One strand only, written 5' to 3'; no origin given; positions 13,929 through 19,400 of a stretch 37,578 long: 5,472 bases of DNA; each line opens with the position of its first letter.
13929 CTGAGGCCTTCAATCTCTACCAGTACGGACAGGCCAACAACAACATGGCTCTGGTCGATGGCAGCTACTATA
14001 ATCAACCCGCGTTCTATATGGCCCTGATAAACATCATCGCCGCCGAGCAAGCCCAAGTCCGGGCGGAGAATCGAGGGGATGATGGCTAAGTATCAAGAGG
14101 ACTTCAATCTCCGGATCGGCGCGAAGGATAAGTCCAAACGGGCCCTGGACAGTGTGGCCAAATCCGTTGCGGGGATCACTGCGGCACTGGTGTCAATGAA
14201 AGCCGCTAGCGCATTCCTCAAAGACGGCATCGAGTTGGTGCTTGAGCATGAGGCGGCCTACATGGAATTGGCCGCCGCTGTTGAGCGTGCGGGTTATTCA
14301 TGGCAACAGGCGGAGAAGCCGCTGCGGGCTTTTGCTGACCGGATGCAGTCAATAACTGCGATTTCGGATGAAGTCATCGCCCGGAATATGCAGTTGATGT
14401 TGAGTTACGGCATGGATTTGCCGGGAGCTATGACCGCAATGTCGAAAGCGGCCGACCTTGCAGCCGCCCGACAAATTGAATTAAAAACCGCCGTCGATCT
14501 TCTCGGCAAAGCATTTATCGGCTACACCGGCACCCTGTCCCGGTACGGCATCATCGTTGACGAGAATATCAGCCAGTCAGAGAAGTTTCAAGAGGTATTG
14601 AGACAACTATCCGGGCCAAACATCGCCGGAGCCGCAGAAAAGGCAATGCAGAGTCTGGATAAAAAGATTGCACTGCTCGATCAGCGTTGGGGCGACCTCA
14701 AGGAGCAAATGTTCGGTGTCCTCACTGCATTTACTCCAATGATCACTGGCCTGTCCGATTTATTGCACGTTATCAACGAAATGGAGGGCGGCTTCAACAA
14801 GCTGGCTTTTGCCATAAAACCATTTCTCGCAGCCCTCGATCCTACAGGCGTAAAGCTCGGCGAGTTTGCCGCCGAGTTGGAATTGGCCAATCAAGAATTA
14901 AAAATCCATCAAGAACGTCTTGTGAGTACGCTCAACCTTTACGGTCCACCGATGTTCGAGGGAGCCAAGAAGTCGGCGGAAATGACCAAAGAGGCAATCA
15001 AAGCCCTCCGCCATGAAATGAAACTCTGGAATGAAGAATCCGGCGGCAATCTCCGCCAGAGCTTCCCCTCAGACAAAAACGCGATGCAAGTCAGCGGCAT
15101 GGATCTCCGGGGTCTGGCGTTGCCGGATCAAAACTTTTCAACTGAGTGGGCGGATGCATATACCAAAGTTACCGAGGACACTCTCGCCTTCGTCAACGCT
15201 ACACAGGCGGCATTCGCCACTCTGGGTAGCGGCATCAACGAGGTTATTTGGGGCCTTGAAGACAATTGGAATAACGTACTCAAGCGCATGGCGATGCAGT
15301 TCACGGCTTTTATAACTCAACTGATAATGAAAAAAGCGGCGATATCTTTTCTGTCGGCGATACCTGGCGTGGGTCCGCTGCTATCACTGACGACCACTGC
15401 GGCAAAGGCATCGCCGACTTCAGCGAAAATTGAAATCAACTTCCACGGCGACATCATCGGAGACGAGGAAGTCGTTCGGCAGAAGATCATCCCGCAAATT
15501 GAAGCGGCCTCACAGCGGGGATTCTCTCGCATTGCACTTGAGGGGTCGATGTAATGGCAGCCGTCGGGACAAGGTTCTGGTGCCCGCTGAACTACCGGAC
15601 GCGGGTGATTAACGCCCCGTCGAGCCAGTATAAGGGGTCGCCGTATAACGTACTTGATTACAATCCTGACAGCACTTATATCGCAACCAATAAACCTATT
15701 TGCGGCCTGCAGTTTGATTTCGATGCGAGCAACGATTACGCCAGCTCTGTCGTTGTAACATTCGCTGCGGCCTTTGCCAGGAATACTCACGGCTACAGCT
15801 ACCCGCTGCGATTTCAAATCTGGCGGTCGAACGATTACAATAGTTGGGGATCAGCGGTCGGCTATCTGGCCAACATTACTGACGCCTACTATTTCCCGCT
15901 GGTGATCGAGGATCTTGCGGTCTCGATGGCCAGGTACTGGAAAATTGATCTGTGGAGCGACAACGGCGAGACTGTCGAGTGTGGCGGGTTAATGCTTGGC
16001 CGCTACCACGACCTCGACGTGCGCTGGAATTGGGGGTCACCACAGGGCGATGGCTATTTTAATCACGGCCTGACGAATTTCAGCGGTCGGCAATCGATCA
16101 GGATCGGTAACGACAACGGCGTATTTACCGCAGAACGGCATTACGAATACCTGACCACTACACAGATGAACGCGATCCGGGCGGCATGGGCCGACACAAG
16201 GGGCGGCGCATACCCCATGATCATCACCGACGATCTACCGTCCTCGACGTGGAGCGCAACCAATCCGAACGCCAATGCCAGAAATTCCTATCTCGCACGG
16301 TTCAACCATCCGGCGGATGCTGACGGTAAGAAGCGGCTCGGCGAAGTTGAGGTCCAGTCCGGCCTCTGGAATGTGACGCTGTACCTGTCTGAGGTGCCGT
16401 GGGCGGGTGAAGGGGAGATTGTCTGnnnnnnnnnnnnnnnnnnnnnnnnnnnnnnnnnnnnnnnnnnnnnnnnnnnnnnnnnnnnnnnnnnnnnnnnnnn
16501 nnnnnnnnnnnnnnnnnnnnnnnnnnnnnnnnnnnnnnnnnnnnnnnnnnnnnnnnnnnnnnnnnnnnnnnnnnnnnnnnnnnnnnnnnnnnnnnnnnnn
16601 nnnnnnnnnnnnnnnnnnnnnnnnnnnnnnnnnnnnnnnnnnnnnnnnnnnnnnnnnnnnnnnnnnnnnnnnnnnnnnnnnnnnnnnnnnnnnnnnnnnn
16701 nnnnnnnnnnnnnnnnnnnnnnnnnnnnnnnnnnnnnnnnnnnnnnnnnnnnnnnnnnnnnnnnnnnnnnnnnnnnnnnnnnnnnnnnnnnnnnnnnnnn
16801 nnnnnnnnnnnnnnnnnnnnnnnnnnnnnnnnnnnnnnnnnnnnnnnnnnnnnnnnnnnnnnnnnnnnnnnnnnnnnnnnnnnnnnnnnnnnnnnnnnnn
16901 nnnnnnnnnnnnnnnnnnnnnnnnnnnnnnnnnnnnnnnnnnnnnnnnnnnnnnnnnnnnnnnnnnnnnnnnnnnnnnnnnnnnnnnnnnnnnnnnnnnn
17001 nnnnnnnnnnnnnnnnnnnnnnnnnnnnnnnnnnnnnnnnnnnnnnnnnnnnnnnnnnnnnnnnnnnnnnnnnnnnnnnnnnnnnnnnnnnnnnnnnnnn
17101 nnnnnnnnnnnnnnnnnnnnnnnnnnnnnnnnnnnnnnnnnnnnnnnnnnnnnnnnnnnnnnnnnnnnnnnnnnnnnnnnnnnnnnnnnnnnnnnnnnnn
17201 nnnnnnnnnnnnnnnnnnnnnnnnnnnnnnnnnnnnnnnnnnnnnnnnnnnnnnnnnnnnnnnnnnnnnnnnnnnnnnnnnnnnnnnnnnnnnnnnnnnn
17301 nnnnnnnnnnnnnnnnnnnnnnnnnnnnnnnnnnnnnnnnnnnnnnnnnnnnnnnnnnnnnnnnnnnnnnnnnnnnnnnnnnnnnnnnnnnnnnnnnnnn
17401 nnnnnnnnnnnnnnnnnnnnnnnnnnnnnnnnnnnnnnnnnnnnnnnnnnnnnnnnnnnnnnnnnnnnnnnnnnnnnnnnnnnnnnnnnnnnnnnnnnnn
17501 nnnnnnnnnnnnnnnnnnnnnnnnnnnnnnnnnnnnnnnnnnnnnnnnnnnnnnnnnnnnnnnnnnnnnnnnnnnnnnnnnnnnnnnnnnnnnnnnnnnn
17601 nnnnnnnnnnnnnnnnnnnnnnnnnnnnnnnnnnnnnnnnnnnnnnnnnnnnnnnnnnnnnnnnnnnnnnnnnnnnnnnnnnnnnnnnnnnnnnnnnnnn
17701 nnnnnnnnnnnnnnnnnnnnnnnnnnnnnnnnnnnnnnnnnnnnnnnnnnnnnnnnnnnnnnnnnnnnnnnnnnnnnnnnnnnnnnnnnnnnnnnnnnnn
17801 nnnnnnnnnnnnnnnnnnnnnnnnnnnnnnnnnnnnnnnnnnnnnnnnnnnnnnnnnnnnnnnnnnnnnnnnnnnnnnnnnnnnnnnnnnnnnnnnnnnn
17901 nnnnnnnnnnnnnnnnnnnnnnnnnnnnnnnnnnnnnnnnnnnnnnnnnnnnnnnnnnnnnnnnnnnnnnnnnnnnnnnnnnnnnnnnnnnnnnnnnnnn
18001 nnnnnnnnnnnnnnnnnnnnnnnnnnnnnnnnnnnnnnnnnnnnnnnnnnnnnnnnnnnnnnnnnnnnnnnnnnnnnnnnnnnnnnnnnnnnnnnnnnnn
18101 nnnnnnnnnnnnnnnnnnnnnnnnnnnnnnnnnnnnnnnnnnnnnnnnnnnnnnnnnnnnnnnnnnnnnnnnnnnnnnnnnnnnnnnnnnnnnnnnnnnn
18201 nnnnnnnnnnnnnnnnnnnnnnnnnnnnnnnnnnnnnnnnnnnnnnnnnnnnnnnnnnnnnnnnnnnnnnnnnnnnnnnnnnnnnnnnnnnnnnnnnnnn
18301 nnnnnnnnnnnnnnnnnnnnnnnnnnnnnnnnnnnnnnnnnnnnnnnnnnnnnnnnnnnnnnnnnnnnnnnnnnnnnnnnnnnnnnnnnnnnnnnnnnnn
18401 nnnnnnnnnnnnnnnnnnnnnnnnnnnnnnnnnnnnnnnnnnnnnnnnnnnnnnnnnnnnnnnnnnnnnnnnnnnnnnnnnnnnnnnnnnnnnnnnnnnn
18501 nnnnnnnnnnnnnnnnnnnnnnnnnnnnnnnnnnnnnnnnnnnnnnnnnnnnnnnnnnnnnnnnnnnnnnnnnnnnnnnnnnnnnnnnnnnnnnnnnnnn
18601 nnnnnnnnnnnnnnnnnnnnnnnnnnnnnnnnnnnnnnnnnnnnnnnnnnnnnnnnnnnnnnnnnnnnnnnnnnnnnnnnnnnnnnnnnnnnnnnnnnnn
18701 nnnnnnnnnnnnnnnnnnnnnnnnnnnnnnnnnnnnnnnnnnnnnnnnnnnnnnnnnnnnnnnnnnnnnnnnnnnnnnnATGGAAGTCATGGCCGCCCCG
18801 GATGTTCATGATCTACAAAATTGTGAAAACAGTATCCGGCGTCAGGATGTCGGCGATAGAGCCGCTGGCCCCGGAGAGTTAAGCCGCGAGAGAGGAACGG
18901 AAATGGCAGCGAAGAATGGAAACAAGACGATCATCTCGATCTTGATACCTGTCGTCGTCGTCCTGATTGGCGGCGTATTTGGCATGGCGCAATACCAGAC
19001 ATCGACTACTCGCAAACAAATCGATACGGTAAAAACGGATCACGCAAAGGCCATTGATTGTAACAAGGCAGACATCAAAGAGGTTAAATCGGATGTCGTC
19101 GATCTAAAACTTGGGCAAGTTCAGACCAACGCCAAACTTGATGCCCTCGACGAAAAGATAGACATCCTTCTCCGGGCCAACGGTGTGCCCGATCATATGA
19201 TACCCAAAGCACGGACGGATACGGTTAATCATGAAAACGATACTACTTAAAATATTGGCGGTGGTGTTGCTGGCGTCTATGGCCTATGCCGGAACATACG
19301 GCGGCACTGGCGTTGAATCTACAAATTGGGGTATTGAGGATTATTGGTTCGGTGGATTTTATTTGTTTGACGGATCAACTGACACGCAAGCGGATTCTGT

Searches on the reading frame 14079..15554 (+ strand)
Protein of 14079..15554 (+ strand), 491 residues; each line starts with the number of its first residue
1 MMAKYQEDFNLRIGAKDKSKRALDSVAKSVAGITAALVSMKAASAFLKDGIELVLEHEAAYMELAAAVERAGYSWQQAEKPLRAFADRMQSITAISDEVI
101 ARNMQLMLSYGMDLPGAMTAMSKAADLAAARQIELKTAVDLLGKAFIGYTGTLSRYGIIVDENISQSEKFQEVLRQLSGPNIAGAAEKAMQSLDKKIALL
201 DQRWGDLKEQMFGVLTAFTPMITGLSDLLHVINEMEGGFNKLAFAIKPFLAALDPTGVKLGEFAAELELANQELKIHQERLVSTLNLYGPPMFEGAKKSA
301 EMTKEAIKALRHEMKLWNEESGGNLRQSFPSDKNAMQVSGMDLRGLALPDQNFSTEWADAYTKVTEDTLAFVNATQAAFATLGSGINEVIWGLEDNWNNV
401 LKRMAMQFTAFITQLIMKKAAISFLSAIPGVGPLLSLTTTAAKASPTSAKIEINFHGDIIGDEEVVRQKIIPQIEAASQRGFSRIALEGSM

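Call 47: search_protein_families(library=phrogs, proteins=[window:14079-15554:+], max_evalue=0.001)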
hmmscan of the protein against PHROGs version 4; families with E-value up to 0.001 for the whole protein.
window:14079-15554:+ (491 aa): 1 family
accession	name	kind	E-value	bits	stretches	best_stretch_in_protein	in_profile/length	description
phrog_4704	-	tail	0.00091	19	0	80-144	241-305/625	tail length tape measure protein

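Call 91: search_protein_families(library=pfam, proteins=[window:14079-15554:+], max_evalue=0.01)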
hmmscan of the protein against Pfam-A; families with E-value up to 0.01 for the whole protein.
window:14079-15554:+ (491 aa): 0 families

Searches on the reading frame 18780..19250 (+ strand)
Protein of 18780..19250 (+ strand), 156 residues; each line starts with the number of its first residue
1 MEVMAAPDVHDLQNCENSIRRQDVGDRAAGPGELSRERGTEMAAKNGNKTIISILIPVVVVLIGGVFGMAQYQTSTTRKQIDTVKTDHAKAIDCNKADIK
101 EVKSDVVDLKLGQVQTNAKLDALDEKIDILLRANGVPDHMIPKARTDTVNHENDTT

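Call 5: search_protein_families(library=phrogs, proteins=[window:18780-19250:+], max_evalue=0.01)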
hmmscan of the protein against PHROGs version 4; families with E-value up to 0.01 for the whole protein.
window:18780-19250:+ (156 aa): 3 families
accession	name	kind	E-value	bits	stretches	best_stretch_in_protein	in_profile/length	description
phrog_1863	-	unknown function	0.00029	21.7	1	50-127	2-74/97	-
phrog_462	-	other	0.0007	20.7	1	51-134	13-97/101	lipoprotein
phrog_739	-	lysis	0.0011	20.1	1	52-127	4-78/122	Rz-like spanin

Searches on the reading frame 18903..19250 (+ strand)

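Call 91: search_protein_families(library=pfam, proteins=[window:18903-19250:+], max_evalue=0.01)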
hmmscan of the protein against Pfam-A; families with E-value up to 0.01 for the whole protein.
window:18903-19250:+ (115 aa): 1 family
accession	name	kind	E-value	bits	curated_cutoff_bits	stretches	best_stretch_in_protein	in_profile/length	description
PF03354.21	TerL_ATPase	-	0.0098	16.1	23.7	0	2-68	29-94/178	Terminase large subunit, ATPase domain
